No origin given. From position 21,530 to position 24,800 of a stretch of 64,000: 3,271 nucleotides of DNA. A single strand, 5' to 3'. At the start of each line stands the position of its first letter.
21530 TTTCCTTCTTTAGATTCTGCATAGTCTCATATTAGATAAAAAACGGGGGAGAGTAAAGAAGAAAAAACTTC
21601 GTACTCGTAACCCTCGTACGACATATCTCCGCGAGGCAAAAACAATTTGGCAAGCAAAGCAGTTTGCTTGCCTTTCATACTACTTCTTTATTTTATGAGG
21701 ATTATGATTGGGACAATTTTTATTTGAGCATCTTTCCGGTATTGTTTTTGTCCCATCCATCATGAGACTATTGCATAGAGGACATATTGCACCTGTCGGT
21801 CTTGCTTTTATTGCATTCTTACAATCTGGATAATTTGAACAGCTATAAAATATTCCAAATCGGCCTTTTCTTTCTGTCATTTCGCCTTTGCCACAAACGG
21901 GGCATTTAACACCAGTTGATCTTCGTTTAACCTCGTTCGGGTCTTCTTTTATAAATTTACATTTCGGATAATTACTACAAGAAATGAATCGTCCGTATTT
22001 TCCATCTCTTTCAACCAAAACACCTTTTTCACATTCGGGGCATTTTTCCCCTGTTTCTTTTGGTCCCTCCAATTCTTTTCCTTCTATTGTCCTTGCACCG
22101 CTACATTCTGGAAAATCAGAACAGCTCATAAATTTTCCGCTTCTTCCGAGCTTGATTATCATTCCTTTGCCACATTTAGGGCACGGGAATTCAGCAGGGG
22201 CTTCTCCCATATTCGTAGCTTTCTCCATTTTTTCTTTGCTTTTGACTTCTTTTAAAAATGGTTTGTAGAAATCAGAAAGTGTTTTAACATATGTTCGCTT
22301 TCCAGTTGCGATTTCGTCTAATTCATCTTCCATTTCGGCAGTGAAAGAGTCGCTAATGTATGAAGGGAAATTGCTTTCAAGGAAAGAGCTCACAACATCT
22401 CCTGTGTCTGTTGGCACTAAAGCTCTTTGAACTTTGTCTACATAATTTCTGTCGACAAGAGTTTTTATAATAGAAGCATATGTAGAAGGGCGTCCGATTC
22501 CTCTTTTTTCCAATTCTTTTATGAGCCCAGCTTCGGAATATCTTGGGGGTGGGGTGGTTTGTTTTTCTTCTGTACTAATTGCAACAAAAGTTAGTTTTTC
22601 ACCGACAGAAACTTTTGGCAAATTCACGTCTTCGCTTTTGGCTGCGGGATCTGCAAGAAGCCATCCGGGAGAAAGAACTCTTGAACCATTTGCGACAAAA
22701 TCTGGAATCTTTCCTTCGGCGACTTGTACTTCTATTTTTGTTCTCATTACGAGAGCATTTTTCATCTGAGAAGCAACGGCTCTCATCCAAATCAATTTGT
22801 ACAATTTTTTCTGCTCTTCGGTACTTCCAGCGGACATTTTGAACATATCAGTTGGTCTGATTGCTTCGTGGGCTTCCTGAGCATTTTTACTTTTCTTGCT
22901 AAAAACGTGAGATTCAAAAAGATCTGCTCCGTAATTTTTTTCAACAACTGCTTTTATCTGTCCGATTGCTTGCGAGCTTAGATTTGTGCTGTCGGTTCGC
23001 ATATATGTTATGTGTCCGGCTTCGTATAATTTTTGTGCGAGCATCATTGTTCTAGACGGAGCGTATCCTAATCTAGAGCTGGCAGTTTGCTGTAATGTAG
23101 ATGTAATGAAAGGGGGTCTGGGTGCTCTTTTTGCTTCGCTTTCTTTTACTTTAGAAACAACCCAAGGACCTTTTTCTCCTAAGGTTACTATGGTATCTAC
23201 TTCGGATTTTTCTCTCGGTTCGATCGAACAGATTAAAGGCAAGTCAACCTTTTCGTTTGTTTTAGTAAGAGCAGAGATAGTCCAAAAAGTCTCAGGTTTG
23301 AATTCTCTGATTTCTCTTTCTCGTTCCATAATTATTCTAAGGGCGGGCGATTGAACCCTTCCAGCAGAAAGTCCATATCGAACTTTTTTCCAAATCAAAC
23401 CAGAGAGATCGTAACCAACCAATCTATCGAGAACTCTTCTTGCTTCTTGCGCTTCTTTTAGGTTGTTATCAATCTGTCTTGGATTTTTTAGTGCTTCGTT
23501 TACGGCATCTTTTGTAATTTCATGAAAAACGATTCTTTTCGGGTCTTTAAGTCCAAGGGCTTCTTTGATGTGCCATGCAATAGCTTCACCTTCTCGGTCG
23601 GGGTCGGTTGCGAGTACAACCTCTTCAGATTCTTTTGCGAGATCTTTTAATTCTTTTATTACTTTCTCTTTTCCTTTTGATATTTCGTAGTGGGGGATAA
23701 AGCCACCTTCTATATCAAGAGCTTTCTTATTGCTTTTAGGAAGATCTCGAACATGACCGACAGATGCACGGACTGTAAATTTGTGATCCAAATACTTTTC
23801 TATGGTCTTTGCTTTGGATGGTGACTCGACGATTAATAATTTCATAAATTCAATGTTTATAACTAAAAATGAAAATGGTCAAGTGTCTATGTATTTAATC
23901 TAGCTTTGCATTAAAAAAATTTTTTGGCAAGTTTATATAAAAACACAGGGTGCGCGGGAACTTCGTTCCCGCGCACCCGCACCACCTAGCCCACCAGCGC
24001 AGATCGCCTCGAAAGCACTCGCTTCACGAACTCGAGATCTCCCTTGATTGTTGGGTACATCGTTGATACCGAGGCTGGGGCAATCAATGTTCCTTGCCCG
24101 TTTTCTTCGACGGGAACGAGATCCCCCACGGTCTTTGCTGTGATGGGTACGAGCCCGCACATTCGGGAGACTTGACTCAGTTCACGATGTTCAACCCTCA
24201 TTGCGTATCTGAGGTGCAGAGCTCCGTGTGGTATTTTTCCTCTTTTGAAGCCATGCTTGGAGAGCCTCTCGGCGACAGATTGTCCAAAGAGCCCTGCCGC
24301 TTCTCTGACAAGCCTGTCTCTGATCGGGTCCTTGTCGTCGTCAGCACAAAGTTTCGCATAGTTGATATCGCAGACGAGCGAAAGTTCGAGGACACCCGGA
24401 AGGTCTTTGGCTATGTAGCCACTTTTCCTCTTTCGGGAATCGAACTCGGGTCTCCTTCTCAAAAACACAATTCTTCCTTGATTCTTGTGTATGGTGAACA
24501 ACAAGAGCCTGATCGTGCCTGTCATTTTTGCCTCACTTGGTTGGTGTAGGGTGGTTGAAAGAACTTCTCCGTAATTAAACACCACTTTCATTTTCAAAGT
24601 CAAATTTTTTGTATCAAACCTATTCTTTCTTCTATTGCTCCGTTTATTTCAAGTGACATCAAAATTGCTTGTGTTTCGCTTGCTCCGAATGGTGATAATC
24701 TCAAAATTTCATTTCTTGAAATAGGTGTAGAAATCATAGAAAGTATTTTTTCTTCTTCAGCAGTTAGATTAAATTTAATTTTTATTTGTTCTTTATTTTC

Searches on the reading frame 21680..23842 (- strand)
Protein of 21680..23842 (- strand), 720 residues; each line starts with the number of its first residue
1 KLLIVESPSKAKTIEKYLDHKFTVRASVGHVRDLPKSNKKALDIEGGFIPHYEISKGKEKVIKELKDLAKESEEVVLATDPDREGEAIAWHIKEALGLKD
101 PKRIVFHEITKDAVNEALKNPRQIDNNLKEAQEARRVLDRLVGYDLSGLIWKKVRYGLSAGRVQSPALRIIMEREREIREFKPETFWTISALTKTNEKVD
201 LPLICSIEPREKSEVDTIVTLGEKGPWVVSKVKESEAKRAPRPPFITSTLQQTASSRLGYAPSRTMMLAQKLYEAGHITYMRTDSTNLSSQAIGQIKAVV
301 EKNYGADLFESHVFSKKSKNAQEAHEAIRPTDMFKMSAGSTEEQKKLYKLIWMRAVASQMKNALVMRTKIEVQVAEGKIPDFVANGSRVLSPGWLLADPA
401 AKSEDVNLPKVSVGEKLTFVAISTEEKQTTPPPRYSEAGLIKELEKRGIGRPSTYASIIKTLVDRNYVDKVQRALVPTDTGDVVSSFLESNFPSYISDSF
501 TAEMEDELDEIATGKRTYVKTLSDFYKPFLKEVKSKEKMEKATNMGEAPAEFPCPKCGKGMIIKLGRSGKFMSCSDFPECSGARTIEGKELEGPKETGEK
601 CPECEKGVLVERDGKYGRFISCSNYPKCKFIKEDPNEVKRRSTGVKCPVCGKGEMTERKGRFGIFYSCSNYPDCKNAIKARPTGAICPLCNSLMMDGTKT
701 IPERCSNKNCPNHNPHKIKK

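Call 65: find_related_loci(query=window:21680-23842:-, collection=genome_contigs, flank=10000)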
Query window:21680-23842:- (720 aa) in genome_contigs; peptide patterns used: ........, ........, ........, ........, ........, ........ (x = any residue, [..] = any of these).
164 stretches matched a pattern; 142 encode a relative of the query (tblastn E <= 1e-3); the best 80 are kept; 80 distinct loci.
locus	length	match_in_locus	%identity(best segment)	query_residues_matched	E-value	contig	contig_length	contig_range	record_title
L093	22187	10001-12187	71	1-720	0e+0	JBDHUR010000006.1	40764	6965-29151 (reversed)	MAG: Candidatus Paceibacteria bacterium isolate AS-MESO-3CA.210 NODE_3877_length_40764_cov_6.814363, whole genome shotgu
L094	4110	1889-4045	70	1-720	0e+0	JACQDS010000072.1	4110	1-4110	MAG: Candidatus Azambacteria bacterium isolate NC_groundwater_1001_Pr1_S-0.65um_41_7 Montesol18_Sp65_coassembly_scaffold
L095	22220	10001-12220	68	1-720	0e+0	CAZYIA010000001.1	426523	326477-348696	MAG TPA_asm: uncultured Candidatus Saccharibacteria bacterium isolate SRP263991_co5_231 genome assembly, contig: NODE_11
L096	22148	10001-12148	70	1-716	0e+0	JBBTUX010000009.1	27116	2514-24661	MAG: Patescibacteria group bacterium isolate H41-bin038_1 H41_bin038_1_000000000009, whole genome shotgun sequence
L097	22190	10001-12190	70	1-718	0e+0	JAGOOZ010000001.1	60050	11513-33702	MAG: Candidatus Paceibacterota bacterium isolate Gw_Bodden_bin_209 Gw_Bodden_569_length_60050_cov_7.320778, whole genome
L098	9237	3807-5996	70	1-718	0e+0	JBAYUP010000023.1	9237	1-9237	MAG: Candidatus Paceibacterota bacterium isolate SO_2016_LW3_38 scaffold11253_LW162_2016, whole genome shotgun sequence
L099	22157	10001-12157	69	1-718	0e+0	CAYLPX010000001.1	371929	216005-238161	MAG TPA_asm: uncultured Candidatus Saccharibacteria bacterium isolate SRP278252_co1_223 genome assembly, contig: NODE_9_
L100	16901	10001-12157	68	1-719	0e+0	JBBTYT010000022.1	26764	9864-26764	MAG: Patescibacteria group bacterium isolate H32-bin053_1 H32_bin053_1_000000000022, whole genome shotgun sequence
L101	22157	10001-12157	69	1-718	0e+0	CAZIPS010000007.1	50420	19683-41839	MAG TPA_asm: uncultured Candidatus Saccharibacteria bacterium isolate SRP133034_co1_49 genome assembly, contig: NODE_469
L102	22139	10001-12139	70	4-716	0e+0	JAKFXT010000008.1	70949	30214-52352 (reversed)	MAG: Patescibacteria group bacterium isolate ND4_Bin_14 ND4_0000023, whole genome shotgun sequence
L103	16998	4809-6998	69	1-718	0e+0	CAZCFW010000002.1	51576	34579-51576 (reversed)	MAG TPA_asm: uncultured Candidatus Saccharibacteria bacterium isolate SRP286056_co3_59 genome assembly, contig: NODE_329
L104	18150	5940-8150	67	1-719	0e+0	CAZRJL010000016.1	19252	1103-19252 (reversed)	MAG TPA_asm: uncultured Bdellovibrionales bacterium isolate binchicken_co220_173 genome assembly, contig: NODE_1743_leng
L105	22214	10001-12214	68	1-720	0e+0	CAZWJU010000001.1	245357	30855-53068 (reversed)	MAG TPA_asm: uncultured Candidatus Saccharibacteria bacterium isolate SRP278252_co2_131 genome assembly, contig: NODE_33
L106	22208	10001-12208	69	1-718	0e+0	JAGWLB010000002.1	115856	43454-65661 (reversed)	MAG: Patescibacteria group bacterium isolate REEB175 contig-150_109, whole genome shotgun sequence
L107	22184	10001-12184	69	1-716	0e+0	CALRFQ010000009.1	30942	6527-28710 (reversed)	MAG: Candidatus Nomurabacteria bacterium isolate RH-9nov16-150 genome assembly, contig: RH-9nov16-C-C2473, whole genome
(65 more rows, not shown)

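Call 75: search_protein_families(library=ncbifam, proteins=[L095:7303-8559:-], max_evalue=0.001)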
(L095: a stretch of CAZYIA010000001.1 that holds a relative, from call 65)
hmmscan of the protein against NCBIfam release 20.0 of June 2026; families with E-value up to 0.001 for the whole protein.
L095:7303-8559:- (419 aa): 3 families
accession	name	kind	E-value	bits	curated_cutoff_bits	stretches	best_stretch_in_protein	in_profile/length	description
TIGR00414.1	serS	equivalog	7e-136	453.5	301.65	1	1-414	1-418/418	serine--tRNA ligase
TIGR00418.1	thrS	equivalog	2e-09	36.9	383.65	1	136-309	171-337/565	threonine--tRNA ligase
NF002120.0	PRK00960.1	equivalog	2.9e-07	29.4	611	1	235-320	324-404/518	serine--tRNA ligase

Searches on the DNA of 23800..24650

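Call 71: search_rna_families(source=window, start=23800, end=24650, threshold=evalue, max_evalue=1)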
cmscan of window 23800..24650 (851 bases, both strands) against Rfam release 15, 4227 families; matches with E-value up to 1: 1.
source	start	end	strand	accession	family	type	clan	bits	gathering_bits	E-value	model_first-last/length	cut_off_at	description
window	23919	23982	+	RF02763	IsrM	Gene; sRNA;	-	13.6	376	0.25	1-329/329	no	IsrM sRNA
